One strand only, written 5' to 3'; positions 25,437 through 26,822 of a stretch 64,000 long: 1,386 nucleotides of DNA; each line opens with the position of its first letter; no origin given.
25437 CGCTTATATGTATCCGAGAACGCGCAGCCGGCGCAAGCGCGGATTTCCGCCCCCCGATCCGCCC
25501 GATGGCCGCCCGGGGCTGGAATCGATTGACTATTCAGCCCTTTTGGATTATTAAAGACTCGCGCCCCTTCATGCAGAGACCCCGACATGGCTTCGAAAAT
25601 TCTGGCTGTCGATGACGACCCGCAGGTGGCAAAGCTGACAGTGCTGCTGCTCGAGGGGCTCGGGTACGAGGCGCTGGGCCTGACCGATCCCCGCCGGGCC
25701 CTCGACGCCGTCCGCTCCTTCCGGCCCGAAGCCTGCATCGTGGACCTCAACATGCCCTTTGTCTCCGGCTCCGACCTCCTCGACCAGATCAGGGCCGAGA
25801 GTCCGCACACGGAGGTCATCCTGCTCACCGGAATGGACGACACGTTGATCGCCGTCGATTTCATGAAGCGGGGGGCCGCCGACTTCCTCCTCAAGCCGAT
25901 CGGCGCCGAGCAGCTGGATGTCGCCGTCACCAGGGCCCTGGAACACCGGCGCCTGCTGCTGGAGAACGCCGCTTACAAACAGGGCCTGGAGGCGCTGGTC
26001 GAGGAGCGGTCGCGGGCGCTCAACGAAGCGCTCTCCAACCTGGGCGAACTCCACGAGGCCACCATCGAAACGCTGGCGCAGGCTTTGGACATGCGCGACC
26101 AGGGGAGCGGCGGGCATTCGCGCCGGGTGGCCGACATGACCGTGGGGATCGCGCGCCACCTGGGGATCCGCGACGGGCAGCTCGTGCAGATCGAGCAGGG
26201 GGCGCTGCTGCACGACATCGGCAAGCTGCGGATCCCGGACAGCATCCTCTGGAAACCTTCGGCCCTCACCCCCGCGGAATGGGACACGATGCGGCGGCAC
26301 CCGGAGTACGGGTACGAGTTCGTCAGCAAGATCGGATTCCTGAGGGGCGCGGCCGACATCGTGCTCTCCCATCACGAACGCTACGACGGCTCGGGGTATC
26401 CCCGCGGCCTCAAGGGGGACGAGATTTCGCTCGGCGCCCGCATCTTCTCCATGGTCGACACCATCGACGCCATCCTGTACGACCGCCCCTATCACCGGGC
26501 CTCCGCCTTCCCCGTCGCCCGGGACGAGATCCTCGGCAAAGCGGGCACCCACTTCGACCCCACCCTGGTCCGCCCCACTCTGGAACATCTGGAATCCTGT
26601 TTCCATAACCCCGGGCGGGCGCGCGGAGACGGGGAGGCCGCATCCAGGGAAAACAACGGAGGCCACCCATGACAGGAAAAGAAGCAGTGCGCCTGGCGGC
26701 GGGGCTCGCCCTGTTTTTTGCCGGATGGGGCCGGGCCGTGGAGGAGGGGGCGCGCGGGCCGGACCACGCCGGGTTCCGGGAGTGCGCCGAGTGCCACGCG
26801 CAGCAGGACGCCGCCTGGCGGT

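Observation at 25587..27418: HD-GYP response regulator translationally coupled to a secreted pentaheme cytochrome c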

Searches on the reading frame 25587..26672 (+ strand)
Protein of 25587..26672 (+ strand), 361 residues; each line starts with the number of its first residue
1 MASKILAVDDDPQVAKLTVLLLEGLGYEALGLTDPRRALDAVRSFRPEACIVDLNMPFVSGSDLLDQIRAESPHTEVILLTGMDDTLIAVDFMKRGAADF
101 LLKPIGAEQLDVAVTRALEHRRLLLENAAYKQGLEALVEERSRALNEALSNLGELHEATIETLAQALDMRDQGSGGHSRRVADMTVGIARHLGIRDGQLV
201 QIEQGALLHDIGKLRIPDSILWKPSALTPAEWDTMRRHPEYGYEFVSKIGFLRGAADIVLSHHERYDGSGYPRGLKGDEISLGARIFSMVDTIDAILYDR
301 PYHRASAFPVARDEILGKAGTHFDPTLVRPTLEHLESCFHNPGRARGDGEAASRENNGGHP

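Call 3: search_protein_families(library=pfam, proteins=[window:25587-26672:+], max_evalue=0.01)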
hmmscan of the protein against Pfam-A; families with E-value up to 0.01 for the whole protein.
window:25587-26672:+ (361 aa): 3 families
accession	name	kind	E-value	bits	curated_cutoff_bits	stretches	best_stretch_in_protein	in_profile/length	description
PF13487.12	HD_5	-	2.6e-35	122.1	27.2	1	162-327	2-170/170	HD domain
PF00072.30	Response_reg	-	7e-23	81.4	30.2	1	5-114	1-110/111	Response regulator receiver domain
PF01966.28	HD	-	1.2e-20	74.4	22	1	176-295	3-115/116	HD domain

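Call 4: search_protein_families(library=ncbifam, proteins=[window:25587-26672:+], max_evalue=0.01)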
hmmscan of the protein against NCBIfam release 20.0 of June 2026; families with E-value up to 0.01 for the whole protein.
window:25587-26672:+ (361 aa): 93 families (the best 25 are shown)
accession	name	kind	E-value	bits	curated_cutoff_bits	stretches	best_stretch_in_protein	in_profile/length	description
NF053512.1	nitric_RR_NosR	exception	1.5e-56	192.3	400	1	5-338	1-357/422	response regulator c-di-GMP phosphodiesterase, NosR family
NF047793.1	ResRegPgtA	equivalog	4.6e-24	85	650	1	3-161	6-165/414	two-component system response regulator PgtA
NF040749.1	tetrathio_RR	equivalog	6.6e-21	74.9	290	1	6-139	3-136/191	tetrathionate respiration response regulator TtrR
NF051870.1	NAssimRespRegNtrX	equivalog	2.6e-19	69.5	600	1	3-135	2-136/452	nitrogen assimilation response regulator NtrX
NF045505.1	RR_RssB_Pseudo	equivalog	3.1e-19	69.3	700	1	3-153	6-153/394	two-component system response regulator RssB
NF006900.1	PRK09390.1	equivalog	1.7e-18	66.9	255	1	4-135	6-137/203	response regulator FixJ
NF008469.0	PRK11361.1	equivalog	4.9e-18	65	714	1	3-136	5-138/461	acetoacetate metabolism transcriptional regulator AtoC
NF041946.1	LuxO_transreg_Vib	equivalog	1.4e-15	57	800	1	8-123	2-117/463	quorum-sensing sigma-54 dependent transcriptional regulator LuxO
NF052313.1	T9SS_RR_PorX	equivalog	1.8e-15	56.7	300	1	4-138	2-138/513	T9SS response regulator signal transducer PorX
NF040689.1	MtrAB_MtrA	equivalog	2e-15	56.8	300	1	5-117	1-111/219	MtrAB system response regulator MtrA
TIGR01818.1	ntrC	equivalog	2.5e-15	56.3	558.6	1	5-163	1-161/463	nitrogen regulation protein NR(I)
TIGR02915.1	PEP_resp_reg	equivalog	3.7e-15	55.7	502.6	1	5-134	1-133/445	PEP-CTERM-box response regulator transcription factor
NF008176.1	PRK10923.1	equivalog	6.3e-13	48.1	620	1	4-123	5-124/469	nitrogen regulation protein NR(I)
NF041733.1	resp_reg_CseB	equivalog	1e-12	48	350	1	4-123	2-119/228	two-component system response regulator CseB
NF007689.0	PRK10365.1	equivalog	1.7e-12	46.9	760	1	4-127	7-130/441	sigma-54-dependent response regulator transcription factor ZraR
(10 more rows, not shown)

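Call 14: find_homologous_proteins(query=window:25587-26672:+, max_evalue=1e-30)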
Query window:25587-26672:+ (361 aa): 5730 proteins with E <= 1e-30 among 8000 candidates; the best 120 are listed.
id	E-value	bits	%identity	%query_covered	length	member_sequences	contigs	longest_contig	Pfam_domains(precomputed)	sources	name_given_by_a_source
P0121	2.8e-236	801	100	100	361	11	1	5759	PF13487.13,PF01966.29,PF00072.31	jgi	-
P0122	1.9e-208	710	89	99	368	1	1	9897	PF13487.13,PF01966.29,PF00072.31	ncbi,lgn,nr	ncbi:MAG: response regulator [Acidobacteria bacterium]|nr:response regulator [Acidobacteriota bacter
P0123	1.8e-200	683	91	93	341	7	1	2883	PF13487.13,PF01966.29,PF00072.31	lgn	-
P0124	7.3e-171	586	75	94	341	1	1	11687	PF13487.13,PF01966.29,PF00072.31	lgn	-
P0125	1.0e-166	572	75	93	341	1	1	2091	PF13487.13,PF01966.29,PF00072.31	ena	-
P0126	7.0e-166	570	74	93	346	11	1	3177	PF13487.13,PF01966.29,PF00072.31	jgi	jgi:putative nucleotidyltransferase with HDIG domain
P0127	1.2e-165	569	76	93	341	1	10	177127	PF13487.13,PF01966.29,PF00072.31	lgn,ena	-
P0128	4.0e-165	567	76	93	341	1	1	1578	PF13487.13,PF01966.29,PF00072.31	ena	-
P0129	7.3e-165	566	74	93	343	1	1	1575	PF13487.13,PF01966.29,PF00072.31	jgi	-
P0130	7.8e-165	566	74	94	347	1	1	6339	PF13487.13,PF01966.29,PF00072.31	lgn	-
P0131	1.2e-164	566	74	93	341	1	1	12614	PF13487.13,PF01966.29,PF00072.31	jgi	jgi:putative nucleotidyltransferase with HDIG domain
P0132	1.3e-164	566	73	94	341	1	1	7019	PF13487.13,PF01966.29,PF00072.31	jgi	jgi:putative nucleotidyltransferase with HDIG domain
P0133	3.0e-164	564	73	94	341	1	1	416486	PF13487.13,PF01966.29,PF00072.31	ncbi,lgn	-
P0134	3.3e-164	564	74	94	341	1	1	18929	PF13487.13,PF01966.29,PF00072.31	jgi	jgi:putative nucleotidyltransferase with HDIG domain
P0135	5.5e-164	563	70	96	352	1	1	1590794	PF13487.13,PF01966.29,PF00072.31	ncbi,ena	-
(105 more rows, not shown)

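Call 15: find_encoding_contigs(protein=P0124, flank=8000, max_places=2)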
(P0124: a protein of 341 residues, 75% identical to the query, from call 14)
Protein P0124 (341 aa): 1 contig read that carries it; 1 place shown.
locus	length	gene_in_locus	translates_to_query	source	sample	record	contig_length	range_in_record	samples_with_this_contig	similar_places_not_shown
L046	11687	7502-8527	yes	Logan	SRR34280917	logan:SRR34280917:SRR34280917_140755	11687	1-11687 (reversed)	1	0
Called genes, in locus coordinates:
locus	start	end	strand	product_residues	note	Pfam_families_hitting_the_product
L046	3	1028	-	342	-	?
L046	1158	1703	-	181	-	-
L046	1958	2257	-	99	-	PF04519:Bactofilin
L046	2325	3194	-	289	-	PF01551:Peptidase_M23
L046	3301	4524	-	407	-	PF00155:Aminotran_1_2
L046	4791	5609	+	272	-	PF01978:TrmB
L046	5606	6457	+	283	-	PF01063:Aminotran_4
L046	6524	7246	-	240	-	-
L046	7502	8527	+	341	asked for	PF00072:Response_reg, PF13487:HD_5, PF01966:HD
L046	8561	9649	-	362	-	PF01263:Aldose_epim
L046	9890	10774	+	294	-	PF02085:Cytochrom_CIII (faint), PF14522:Cytochrome_C7 (faint), PF14537:Cytochrom_c3_2 (faint), PF13435:Cytochrome_C554 (faint), PF09699:Paired_CXXCH_1 (weak), PF02335:Cytochrom_C552 (weak)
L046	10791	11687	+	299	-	?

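Call 16: find_encoding_contigs(protein=P0132, flank=8000, max_places=2)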
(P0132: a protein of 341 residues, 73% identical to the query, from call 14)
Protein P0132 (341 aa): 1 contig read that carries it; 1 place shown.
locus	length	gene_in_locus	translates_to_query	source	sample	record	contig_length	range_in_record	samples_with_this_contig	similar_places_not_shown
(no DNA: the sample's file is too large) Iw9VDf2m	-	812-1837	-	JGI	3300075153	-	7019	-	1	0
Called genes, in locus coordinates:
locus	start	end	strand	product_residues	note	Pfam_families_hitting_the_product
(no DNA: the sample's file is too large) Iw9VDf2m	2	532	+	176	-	?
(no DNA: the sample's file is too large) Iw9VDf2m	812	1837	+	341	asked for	PF00072:Response_reg, PF13487:HD_5, PF01966:HD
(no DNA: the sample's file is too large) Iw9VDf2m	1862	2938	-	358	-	PF01263:Aldose_epim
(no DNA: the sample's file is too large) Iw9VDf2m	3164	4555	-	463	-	PF09861:Lar_N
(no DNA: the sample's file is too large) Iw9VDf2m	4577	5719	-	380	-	PF08450:SGL (faint), PF10282:Lactonase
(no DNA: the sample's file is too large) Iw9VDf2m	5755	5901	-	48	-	-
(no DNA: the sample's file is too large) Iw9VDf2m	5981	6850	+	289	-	PF14522:Cytochrome_C7 (faint), PF22113:Mtrc-MtrF_II-IV_dom (faint), PF02085:Cytochrom_CIII (faint), PF14537:Cytochrom_c3_2 (faint), PF13435:Cytochrome_C554 (faint), PF09699:Paired_CXXCH_1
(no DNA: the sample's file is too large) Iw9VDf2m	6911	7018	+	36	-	?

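Call 17: find_encoding_contigs(protein=P0122, flank=8000, max_places=2)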
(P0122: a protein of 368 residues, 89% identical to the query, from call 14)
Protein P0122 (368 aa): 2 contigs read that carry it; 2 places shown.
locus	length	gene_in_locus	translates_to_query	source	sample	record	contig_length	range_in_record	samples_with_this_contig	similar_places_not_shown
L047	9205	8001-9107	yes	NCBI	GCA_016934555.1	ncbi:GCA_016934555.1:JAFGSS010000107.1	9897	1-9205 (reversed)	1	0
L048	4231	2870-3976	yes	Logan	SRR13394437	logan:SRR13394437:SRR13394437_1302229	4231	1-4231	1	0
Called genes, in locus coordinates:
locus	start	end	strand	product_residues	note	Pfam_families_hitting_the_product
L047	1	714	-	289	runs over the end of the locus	PF01551:Peptidase_M23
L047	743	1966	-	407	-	PF00155:Aminotran_1_2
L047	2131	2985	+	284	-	PF01063:Aminotran_4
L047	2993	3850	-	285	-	PF00149:Metallophos, PF12850:Metallophos_2 (faint)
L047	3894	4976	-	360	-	PF00294:PfkB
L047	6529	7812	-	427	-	PF09861:Lar_N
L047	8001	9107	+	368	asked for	PF00072:Response_reg, PF13487:HD_5, PF01966:HD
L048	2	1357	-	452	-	?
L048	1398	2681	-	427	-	PF09861:Lar_N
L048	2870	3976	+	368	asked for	PF00072:Response_reg, PF13487:HD_5, PF01966:HD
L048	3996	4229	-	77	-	?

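Call 20: find_encoding_contigs(protein=P0127, flank=10000, max_places=2)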
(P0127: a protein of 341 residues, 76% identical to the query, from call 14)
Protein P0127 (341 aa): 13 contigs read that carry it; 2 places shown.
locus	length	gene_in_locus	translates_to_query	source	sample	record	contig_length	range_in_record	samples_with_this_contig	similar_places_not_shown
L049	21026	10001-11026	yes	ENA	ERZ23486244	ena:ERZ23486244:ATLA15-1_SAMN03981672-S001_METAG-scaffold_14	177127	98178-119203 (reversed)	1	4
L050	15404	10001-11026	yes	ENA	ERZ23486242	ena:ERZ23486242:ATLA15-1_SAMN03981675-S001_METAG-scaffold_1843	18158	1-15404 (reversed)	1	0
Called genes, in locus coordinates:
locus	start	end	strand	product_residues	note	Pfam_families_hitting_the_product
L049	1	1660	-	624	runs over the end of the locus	PF00933:Glyco_hydro_3, PF01915:Glyco_hydro_3_C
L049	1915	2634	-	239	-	-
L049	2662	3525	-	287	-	PF00149:Metallophos, PF12850:Metallophos_2 (weak)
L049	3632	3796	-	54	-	-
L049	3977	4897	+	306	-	PF24400:DUF7544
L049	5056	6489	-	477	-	PF01408:GFO_IDH_MocA, PF19051:GFO_IDH_MocA_C2, PF22725:GFO_IDH_MocA_C3 (weak), PF19051:GFO_IDH_MocA_C2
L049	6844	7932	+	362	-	PF01261:AP_endonuc_2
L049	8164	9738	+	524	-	PF00515:TPR_1 (faint), PF07719:TPR_2 (faint), PF12895:ANAPC3 (faint), PF13174:TPR_6 (faint), PF13181:TPR_8 (faint), PF13424:TPR_12 (weak), PF13432:TPR_16 (weak), PF14559:TPR_19 (weak), +7 more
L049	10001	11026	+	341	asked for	PF00072:Response_reg, PF13487:HD_5, PF01966:HD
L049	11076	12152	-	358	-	PF01263:Aldose_epim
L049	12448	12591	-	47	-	-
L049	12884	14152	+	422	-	PF02952:Fucose_iso_C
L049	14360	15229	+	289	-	PF22113:Mtrc-MtrF_II-IV_dom (faint), PF02085:Cytochrom_CIII (faint), PF14522:Cytochrome_C7 (faint), PF14537:Cytochrom_c3_2 (faint), PF13435:Cytochrome_C554 (weak), PF09699:Paired_CXXCH_1 (weak)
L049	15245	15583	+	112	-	PF08448:PAS_4 (weak), PF13426:PAS_9 (weak)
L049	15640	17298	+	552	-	PF00749:tRNA-synt_1c, PF03950:tRNA-synt_1c_C, PF20974:tRNA-synt_1c_C2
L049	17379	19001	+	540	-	PF20250:FapA_N, PF03961:FapA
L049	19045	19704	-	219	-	PF00730:HhH-GPD, PF00633:HHH (weak)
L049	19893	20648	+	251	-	PF02596:DUF169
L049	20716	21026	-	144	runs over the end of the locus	PF00581:Rhodanese (weak)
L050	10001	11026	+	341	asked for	PF00072:Response_reg, PF13487:HD_5, PF01966:HD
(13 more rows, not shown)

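Call 21: find_encoding_contigs(protein=P0133, flank=10000, max_places=1)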
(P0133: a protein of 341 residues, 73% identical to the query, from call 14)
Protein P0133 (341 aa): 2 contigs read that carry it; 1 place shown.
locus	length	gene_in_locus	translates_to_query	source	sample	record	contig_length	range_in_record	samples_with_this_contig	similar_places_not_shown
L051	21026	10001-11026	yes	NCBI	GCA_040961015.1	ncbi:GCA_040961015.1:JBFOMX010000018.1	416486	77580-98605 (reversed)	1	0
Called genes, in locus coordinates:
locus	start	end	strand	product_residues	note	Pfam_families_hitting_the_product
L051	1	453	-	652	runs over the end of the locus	PF05228:CHASE4, PF00672:HAMP (weak), PF00512:HisKA, PF02518:HATPase_c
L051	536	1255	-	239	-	-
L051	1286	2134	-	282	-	PF00149:Metallophos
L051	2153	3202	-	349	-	-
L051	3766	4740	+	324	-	PF24400:DUF7544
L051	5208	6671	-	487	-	PF01408:GFO_IDH_MocA, PF19051:GFO_IDH_MocA_C2, PF22725:GFO_IDH_MocA_C3 (faint), PF19051:GFO_IDH_MocA_C2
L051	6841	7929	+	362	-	PF01261:AP_endonuc_2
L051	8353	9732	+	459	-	PF13428:TPR_14 (faint), PF00515:TPR_1 (faint), PF07719:TPR_2 (faint), PF13424:TPR_12 (weak), PF25062:ARM_TT21_N (faint), PF13414:TPR_11 (faint), PF13432:TPR_16 (weak), PF14559:TPR_19 (weak), +1 more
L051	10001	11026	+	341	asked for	PF00072:Response_reg, PF13487:HD_5, PF01966:HD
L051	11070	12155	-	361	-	PF01263:Aldose_epim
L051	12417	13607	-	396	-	PF08450:SGL (faint), PF10282:Lactonase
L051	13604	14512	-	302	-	PF03737:RraA-like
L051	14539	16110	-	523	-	PF02746:MR_MLE_N, PF13378:MR_MLE_C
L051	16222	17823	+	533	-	PF02652:Lactate_perm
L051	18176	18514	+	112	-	-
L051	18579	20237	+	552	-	PF00749:tRNA-synt_1c, PF03950:tRNA-synt_1c_C, PF20974:tRNA-synt_1c_C2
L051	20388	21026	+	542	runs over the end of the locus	PF20250:FapA_N, PF03961:FapA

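Call 22: find_encoding_contigs(protein=P0135, flank=10000, max_places=1)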
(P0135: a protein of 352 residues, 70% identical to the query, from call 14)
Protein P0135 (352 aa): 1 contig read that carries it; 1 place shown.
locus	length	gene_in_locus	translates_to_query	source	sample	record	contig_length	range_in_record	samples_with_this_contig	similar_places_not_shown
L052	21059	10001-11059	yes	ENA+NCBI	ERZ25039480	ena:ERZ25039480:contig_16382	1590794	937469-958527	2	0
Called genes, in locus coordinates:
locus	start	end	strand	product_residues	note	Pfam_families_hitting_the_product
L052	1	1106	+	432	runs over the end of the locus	PF00330:Aconitase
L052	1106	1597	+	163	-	PF00694:Aconitase_C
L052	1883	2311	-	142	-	PF01850:PIN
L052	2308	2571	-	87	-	PF02604:PhdYeFM_antitox (weak)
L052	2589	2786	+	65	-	-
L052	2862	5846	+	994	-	PF15979:Glyco_hydro_115, PF17829:GH115_C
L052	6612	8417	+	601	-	PF09699:Paired_CXXCH_1 (faint), PF14522:Cytochrome_C7 (faint), PF14537:Cytochrom_c3_2 (faint), PF01292:Ni_hydr_CYTB, PF14358:DUF4405 (faint)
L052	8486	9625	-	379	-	-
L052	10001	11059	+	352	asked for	PF00072:Response_reg, PF13487:HD_5, PF01966:HD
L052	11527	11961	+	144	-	-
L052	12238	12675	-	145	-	-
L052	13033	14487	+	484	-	PF00083:Sugar_tr, PF07690:MFS_1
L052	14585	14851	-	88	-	-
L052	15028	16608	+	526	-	PF01425:Amidase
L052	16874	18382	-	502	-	PF00890:FAD_binding_2, PF01266:DAO (weak), PF03486:HI0933_like (faint), PF07992:Pyr_redox_2 (weak), PF12831:FAD_oxidored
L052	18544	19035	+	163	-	-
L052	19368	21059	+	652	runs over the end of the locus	PF02219:MTHFR, PF12225:DUF5981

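Call 24: find_encoding_contigs(protein=P0123, flank=5000, max_places=3)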
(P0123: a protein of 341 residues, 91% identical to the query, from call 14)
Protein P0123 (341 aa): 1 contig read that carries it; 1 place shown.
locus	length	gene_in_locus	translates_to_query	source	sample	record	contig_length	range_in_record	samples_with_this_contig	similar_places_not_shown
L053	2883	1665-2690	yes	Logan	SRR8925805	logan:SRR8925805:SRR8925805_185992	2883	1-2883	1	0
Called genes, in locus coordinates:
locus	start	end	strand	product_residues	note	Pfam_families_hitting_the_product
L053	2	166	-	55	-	?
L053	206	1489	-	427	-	PF09861:Lar_N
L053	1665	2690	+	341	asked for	PF00072:Response_reg, PF13487:HD_5, PF01966:HD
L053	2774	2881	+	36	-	?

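Call 44: find_related_loci(query=A2, collection=metagenome_contigs, flank=10000)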
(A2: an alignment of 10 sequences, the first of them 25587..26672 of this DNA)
Query A2 (361 aa) in metagenome_contigs; peptide patterns used: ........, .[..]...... (x = any residue, [..] = any of these).
598 stretches matched a pattern (row limit reached: there are more); 407 encode a relative of the query (tblastn E <= 1e-3); the best 80 are kept; 80 distinct loci.
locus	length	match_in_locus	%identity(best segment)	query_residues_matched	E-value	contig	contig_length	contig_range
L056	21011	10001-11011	88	1-337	0e+0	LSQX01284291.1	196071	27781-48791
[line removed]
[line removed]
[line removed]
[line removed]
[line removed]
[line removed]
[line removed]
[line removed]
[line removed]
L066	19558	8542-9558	66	1-339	4e-154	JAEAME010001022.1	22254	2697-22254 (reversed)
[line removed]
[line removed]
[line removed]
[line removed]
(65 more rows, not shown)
